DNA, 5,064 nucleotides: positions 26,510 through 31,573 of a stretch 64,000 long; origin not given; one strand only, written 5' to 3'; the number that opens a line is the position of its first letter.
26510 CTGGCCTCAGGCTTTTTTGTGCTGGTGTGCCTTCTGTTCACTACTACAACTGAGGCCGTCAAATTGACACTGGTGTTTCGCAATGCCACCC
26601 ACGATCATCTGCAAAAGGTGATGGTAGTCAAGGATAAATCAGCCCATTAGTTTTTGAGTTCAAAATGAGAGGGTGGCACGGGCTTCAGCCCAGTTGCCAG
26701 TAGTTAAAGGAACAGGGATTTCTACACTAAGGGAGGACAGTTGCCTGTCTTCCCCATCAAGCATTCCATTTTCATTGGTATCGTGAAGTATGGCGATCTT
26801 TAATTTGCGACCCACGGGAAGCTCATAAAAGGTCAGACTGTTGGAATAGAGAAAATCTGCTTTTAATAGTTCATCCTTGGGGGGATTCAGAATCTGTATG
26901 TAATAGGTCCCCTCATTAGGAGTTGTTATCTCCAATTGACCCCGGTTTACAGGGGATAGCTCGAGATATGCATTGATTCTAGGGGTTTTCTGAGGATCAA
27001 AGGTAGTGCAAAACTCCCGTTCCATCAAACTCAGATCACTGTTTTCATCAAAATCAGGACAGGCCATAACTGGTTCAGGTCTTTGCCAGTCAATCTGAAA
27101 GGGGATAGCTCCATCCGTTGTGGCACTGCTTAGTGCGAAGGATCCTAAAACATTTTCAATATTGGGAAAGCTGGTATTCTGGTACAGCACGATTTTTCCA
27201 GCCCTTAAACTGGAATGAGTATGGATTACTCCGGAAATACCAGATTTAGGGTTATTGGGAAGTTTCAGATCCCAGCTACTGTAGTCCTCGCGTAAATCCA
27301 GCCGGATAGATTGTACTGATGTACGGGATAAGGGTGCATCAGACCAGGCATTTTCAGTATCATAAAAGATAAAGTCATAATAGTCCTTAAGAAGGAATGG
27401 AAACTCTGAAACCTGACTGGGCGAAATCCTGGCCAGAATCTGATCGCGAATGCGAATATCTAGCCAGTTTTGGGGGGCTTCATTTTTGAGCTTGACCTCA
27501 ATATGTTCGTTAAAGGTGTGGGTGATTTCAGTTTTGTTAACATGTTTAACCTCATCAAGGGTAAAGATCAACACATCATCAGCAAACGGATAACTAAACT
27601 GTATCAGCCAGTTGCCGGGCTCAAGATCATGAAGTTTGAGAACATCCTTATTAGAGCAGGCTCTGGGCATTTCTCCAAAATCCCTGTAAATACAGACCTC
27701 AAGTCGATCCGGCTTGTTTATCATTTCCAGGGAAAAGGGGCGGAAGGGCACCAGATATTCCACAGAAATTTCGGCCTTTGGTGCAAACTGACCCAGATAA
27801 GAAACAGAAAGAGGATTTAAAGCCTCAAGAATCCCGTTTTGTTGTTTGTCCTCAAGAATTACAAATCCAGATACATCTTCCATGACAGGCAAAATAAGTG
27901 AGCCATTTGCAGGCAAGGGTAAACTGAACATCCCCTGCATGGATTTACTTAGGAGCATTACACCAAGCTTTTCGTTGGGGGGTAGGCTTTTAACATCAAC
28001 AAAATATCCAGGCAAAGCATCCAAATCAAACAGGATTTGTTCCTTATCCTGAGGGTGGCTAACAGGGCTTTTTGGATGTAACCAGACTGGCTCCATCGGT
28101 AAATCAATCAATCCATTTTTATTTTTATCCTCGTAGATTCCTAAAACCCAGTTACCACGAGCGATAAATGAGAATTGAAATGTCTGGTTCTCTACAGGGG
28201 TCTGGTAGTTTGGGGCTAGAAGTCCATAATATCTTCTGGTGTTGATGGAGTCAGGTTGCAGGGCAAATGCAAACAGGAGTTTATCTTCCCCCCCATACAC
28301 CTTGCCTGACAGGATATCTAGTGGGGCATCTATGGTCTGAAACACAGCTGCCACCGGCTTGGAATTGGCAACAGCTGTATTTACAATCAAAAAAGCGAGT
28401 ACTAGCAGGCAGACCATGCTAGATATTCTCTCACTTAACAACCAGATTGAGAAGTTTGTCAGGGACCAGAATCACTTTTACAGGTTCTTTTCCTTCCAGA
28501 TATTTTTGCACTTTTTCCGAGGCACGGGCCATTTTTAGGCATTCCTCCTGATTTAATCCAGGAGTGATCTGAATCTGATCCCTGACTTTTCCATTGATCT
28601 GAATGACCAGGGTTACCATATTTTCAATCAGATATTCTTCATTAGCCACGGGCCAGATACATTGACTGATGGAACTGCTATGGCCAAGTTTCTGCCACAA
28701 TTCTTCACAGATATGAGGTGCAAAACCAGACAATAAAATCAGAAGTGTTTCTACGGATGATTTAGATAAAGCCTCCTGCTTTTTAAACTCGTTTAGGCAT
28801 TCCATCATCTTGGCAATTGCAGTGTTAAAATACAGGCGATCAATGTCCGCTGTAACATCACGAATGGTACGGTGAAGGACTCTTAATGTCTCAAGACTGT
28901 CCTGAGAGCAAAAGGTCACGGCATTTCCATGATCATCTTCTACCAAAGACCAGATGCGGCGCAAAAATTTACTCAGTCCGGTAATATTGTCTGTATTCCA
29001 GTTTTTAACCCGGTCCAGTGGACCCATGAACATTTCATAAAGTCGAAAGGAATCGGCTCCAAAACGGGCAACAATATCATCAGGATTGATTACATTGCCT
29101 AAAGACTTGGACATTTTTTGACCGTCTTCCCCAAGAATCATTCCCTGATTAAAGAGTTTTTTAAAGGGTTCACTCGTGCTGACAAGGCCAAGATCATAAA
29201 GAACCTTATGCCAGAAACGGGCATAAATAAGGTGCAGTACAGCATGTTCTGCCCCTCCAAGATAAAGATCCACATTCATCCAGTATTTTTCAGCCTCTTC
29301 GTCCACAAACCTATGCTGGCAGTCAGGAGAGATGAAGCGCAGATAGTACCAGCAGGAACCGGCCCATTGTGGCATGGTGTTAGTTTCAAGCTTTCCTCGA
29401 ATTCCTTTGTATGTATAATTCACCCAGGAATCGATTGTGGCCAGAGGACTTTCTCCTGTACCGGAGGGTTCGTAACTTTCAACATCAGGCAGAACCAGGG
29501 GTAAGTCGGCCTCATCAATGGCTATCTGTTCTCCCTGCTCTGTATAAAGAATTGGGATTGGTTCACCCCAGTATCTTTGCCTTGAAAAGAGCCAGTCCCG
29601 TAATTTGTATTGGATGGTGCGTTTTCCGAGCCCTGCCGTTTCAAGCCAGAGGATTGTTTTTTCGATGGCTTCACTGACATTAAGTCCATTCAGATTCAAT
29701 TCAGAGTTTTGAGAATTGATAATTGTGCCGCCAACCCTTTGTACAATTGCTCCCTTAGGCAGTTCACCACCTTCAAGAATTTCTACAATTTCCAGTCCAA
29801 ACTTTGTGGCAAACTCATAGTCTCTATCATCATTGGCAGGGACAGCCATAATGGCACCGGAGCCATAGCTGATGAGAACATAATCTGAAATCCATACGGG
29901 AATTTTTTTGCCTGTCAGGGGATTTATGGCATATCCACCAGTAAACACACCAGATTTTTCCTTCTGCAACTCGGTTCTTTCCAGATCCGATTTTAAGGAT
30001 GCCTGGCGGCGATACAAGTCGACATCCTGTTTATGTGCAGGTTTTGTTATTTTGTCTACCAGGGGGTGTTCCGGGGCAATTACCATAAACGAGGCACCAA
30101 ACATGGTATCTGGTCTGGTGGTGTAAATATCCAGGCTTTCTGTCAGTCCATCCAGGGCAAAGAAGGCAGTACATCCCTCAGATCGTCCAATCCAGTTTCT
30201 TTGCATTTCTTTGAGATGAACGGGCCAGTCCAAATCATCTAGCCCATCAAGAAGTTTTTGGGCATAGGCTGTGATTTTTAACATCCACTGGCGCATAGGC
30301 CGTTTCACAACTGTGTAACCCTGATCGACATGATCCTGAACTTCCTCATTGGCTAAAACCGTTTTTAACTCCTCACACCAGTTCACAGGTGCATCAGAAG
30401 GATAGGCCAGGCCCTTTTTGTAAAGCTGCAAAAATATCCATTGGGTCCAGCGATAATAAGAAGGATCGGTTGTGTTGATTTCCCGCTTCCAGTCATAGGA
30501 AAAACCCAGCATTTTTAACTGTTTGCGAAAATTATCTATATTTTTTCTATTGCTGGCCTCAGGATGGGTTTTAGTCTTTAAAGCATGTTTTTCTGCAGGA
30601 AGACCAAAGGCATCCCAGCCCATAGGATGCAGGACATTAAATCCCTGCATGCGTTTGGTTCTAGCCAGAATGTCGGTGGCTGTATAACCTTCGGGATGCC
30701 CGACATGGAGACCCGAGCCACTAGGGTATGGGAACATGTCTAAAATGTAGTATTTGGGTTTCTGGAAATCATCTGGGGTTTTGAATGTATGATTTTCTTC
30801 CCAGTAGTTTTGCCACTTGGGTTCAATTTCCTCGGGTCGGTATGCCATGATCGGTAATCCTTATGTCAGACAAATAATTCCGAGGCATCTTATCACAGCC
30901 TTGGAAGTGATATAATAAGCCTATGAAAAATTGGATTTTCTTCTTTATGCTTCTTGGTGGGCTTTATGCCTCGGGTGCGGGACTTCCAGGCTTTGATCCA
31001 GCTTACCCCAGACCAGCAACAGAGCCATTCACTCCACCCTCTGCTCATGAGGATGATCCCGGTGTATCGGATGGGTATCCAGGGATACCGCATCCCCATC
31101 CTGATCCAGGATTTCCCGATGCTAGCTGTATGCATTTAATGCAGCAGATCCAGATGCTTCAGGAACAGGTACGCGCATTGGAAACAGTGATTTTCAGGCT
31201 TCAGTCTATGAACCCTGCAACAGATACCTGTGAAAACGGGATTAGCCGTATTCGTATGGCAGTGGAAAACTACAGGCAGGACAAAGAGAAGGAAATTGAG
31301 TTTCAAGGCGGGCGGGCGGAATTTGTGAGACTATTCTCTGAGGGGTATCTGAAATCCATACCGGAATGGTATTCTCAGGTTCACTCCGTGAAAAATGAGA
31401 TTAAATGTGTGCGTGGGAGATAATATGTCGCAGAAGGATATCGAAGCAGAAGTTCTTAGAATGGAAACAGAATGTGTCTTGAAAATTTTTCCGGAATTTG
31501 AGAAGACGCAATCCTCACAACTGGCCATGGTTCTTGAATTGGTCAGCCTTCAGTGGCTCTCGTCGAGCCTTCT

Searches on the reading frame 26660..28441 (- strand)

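Call 6: search_protein_families(library=pfam, proteins=[window:26660-28441:-], max_evalue=0.01)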
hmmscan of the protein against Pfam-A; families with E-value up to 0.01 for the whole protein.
window:26660-28441:- (593 aa): 1 family
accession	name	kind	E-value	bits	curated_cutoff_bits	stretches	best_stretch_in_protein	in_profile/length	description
PF09912.14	DUF2141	-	0.0058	17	24.4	0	84-114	42-72/112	Uncharacterized protein conserved in bacteria (DUF2141)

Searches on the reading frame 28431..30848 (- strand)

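Call 6: search_protein_families(library=pfam, proteins=[window:28431-30848:-], max_evalue=0.01)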
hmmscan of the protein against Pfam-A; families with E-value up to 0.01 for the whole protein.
window:28431-30848:- (805 aa): 5 families
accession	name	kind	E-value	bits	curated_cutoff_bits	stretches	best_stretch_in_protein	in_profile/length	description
PF13603.12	tRNA-synt_1_2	-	9.2e-57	191.9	25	1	217-402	1-184/185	Leucyl-tRNA synthetase, editing domain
PF00133.28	tRNA-synt_1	-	2e-52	178.8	22.7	2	11-219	1-224/414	tRNA synthetases class I (I, L, M and V)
PF09334.17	tRNA-synt_1g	-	1e-24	87.5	20.1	2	38-171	6-136/391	tRNA synthetases class I (M)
PF08264.19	Anticodon_1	-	2.7e-21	76.5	25.1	1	655-767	5-144/148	Anticodon-binding domain of tRNA ligase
PF01406.26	tRNA-synt_1e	-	4.7e-05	23.3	27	1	564-604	240-279/301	tRNA synthetases class I (C) catalytic domain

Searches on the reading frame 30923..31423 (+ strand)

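Call 7: search_protein_families(library=pfam, proteins=[window:30923-31423:+], max_evalue=0.01)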
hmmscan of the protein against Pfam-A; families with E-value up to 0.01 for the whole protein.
window:30923-31423:+ (166 aa): 1 family
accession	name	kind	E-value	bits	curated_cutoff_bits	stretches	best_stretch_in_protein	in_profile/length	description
PF06156.18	YabA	-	0.0055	17.7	30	1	70-142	11-81/103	Initiation control protein YabA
